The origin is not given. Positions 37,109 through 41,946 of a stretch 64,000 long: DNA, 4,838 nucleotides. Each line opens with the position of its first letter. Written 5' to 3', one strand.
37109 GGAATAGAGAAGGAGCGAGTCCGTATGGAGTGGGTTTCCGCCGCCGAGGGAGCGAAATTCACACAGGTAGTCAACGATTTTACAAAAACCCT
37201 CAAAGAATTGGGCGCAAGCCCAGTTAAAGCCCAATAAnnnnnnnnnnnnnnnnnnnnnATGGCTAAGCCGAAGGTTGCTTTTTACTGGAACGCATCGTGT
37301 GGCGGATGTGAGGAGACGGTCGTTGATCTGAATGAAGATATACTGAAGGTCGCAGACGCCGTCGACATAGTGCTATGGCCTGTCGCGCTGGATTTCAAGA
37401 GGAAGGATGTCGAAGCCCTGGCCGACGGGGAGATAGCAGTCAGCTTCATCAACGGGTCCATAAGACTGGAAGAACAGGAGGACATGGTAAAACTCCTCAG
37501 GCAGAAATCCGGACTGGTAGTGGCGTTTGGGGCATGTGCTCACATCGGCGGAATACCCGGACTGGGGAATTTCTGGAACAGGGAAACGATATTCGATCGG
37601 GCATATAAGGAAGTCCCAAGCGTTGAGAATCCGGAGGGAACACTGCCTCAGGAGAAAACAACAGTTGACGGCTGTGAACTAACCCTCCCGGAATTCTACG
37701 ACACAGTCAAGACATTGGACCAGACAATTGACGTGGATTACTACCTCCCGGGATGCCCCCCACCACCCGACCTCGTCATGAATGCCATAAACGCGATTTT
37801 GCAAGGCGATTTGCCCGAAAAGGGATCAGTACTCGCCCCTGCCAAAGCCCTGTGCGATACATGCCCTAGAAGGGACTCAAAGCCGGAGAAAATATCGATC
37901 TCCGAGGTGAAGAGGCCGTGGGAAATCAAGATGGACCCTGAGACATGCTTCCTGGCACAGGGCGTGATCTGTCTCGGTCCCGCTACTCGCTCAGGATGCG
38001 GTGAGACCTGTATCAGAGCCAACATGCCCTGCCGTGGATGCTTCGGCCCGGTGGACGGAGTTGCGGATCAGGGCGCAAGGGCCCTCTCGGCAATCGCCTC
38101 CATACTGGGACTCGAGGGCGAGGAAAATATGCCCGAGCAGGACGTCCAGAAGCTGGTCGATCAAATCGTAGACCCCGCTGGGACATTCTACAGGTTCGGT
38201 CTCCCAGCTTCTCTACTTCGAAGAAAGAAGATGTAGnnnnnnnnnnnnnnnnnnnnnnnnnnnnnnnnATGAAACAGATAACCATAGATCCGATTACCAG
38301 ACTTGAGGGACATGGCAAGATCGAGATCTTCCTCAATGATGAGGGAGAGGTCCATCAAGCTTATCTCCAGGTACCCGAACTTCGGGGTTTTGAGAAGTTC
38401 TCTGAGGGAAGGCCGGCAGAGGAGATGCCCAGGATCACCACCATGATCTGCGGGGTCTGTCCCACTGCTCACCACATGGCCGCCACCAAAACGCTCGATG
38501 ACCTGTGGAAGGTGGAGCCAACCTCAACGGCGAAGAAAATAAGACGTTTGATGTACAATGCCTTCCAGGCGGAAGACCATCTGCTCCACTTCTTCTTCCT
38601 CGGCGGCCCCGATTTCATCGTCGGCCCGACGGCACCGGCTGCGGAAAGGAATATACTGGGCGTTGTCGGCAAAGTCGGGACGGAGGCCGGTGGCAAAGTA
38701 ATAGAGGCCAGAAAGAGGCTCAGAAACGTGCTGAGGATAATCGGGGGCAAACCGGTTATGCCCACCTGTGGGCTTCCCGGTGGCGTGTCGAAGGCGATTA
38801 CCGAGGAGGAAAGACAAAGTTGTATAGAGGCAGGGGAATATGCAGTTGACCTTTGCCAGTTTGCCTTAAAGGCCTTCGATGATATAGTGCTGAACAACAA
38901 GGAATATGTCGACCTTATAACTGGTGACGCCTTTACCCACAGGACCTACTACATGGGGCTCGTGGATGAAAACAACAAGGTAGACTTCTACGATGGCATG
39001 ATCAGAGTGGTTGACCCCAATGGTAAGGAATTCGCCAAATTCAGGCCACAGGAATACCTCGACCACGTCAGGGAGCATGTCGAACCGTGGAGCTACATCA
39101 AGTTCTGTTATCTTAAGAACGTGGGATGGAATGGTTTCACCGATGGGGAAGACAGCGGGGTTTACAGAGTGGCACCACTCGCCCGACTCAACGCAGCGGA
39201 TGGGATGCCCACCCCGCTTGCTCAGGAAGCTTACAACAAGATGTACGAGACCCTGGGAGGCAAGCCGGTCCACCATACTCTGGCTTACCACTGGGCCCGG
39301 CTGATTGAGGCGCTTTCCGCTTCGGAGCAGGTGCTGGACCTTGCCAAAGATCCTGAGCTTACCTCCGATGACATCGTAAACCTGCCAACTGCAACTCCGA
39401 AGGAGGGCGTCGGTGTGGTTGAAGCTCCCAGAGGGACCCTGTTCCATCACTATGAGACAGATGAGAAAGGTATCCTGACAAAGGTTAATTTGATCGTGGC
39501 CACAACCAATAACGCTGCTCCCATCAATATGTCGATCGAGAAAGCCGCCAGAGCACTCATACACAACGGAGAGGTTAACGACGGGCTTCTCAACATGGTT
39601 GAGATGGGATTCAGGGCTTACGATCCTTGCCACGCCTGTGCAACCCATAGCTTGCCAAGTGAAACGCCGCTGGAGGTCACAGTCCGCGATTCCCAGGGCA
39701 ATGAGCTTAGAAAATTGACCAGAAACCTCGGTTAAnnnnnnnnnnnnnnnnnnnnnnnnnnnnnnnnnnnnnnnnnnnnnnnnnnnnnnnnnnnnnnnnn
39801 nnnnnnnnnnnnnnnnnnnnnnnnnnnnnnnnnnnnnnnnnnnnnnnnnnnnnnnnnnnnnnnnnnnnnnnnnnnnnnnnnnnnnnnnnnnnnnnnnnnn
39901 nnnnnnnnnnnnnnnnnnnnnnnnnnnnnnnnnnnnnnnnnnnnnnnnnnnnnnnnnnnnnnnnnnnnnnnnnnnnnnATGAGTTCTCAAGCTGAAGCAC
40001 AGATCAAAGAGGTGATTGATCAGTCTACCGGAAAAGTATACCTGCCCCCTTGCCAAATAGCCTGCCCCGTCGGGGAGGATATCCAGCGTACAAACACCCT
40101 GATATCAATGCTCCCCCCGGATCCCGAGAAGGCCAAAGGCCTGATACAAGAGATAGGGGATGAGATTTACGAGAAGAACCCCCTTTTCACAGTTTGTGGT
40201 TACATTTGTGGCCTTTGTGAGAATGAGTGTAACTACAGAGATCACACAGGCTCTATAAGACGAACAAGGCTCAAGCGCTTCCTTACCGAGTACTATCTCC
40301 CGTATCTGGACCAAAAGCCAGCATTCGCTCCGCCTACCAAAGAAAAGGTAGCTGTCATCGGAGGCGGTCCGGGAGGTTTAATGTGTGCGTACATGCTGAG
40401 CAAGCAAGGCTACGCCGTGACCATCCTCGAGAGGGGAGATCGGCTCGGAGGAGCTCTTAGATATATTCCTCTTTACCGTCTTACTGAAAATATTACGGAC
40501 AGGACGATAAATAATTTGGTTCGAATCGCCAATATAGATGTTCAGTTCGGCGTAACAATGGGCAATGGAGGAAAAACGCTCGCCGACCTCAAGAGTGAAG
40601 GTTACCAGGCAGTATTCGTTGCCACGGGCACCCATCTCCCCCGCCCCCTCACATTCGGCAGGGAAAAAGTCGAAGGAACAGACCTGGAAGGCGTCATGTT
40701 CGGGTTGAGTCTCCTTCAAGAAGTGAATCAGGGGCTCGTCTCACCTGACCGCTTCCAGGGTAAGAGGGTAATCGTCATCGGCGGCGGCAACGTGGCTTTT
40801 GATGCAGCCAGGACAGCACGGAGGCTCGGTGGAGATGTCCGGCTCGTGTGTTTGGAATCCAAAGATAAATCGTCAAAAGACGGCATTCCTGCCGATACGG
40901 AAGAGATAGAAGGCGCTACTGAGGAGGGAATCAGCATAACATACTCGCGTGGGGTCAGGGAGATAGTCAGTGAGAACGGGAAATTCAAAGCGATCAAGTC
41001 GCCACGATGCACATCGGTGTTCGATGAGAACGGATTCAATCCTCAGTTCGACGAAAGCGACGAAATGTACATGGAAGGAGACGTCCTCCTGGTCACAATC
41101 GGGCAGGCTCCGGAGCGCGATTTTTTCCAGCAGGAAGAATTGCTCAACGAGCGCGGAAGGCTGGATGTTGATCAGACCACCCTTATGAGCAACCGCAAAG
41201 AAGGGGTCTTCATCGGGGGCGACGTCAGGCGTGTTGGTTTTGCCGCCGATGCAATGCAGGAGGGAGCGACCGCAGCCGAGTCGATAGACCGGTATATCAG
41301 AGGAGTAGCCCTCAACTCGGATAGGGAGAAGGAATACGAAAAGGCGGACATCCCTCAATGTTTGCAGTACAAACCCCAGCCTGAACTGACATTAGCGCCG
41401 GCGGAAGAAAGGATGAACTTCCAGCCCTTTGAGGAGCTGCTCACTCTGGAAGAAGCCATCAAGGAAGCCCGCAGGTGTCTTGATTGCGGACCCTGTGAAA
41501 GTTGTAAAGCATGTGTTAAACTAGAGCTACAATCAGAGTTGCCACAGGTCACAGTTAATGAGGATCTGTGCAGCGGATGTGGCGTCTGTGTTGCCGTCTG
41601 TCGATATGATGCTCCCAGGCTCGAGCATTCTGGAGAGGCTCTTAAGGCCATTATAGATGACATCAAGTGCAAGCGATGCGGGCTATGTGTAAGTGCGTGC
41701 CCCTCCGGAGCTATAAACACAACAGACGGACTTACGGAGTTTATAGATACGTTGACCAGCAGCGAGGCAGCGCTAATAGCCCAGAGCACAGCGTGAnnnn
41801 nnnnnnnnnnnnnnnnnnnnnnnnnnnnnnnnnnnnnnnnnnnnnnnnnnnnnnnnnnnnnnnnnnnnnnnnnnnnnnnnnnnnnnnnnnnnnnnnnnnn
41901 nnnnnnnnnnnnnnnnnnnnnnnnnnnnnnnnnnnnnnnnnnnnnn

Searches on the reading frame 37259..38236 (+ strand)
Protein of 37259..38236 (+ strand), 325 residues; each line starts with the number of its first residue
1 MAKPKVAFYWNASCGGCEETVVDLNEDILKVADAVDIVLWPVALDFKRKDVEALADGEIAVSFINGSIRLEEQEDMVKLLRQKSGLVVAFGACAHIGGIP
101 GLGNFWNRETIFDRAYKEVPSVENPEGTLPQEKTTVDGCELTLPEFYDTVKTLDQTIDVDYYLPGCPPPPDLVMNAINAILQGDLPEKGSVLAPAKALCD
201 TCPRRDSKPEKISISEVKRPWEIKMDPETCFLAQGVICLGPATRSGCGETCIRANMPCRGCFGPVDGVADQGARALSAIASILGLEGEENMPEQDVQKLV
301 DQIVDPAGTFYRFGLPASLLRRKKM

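Call 5: search_protein_families(library=pfam, proteins=[window:37259-38236:+], max_evalue=0.0001)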
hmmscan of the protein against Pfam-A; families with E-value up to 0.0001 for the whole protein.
window:37259-38236:+ (325 aa): 1 family
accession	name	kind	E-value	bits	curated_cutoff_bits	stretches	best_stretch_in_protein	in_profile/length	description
PF01058.29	Oxidored_q6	-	2.1e-22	79.6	27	1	14-179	1-127/128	NADH ubiquinone oxidoreductase, 20 Kd subunit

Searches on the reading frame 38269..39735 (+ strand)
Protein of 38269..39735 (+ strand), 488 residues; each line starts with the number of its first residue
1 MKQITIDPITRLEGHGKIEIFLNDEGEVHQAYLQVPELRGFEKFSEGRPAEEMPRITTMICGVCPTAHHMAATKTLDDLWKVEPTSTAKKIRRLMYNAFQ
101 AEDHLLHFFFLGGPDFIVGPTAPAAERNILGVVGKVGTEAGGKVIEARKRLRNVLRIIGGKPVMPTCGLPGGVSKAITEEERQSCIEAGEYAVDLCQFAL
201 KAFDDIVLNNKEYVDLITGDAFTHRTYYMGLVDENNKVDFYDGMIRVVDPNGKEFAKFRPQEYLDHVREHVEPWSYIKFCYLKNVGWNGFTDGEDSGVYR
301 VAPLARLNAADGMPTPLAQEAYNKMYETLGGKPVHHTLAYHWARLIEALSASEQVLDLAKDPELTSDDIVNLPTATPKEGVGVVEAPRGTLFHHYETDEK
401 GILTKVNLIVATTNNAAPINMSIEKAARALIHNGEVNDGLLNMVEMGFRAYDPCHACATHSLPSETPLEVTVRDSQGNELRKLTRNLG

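Call 5: search_protein_families(library=pfam, proteins=[window:38269-39735:+], max_evalue=0.0001)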
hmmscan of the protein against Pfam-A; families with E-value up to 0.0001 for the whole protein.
window:38269-39735:+ (488 aa): 1 family
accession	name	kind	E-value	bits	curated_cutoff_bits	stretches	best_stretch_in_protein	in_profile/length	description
PF00374.24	NiFeSe_Hases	-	5e-32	111.9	25.8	2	39-117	1-79/508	Nickel-dependent hydrogenase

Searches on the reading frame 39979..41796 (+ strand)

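Call 5: search_protein_families(library=pfam, proteins=[window:39979-41796:+], max_evalue=0.0001)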
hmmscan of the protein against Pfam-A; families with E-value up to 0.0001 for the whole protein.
window:39979-41796:+ (605 aa): 22 families
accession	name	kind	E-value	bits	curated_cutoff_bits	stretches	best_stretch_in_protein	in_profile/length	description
PF07992.20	Pyr_redox_2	-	9.8e-32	111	26.1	2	123-429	2-291/291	Pyridine nucleotide-disulphide oxidoreductase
PF13738.12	Pyr_redox_3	-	2e-15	57.3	30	1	254-414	157-305/305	Pyridine nucleotide-disulphide oxidoreductase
PF00070.33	Pyr_redox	-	8.8e-13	49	22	2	123-157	1-35/82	Pyridine nucleotide-disulphide oxidoreductase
PF13450.12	NAD_binding_8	-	1.3e-10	41.9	21.9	1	126-162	1-37/68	NAD(P)-binding Rossmann-like domain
PF00037.32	Fer4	-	5e-10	39.2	21.1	2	558-579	2-23/24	4Fe-4S binding domain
PF03486.20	HI0933_like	-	8.1e-09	35.7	50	1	123-158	2-37/244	HI0933-like protein Rossmann domain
PF12831.13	FAD_oxidored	-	1.7e-08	34.6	27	1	124-160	2-38/416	FAD dependent oxidoreductase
PF12838.12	Fer4_7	-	1.5e-07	32.2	27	1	531-578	2-52/52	4Fe-4S dicluster domain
PF14691.11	Fer4_20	-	2.1e-07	31.2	25.8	1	23-105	30-107/113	Dihydroprymidine dehydrogenase domain II, 4Fe-4S cluster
PF01266.30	DAO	-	2.3e-07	31.1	27.9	1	123-159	1-38/353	FAD dependent oxidoreductase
PF00890.30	FAD_binding_2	-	7.8e-07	29.1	20.4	1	124-161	2-39/414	FAD binding domain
PF01262.27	AlaDh_PNT_C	-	1.7e-06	28.1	23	0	262-294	29-61/214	Alanine dehydrogenase/PNT, C-terminal domain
PF13237.11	Fer4_10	-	5.3e-06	26.7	25.5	0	557-580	2-27/53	4Fe-4S dicluster domain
PF13187.11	Fer4_9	-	6.4e-06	26.5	27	1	531-579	2-52/52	4Fe-4S dicluster domain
PF12837.12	Fer4_6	-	8.2e-06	26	25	0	524-545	2-23/24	4Fe-4S binding domain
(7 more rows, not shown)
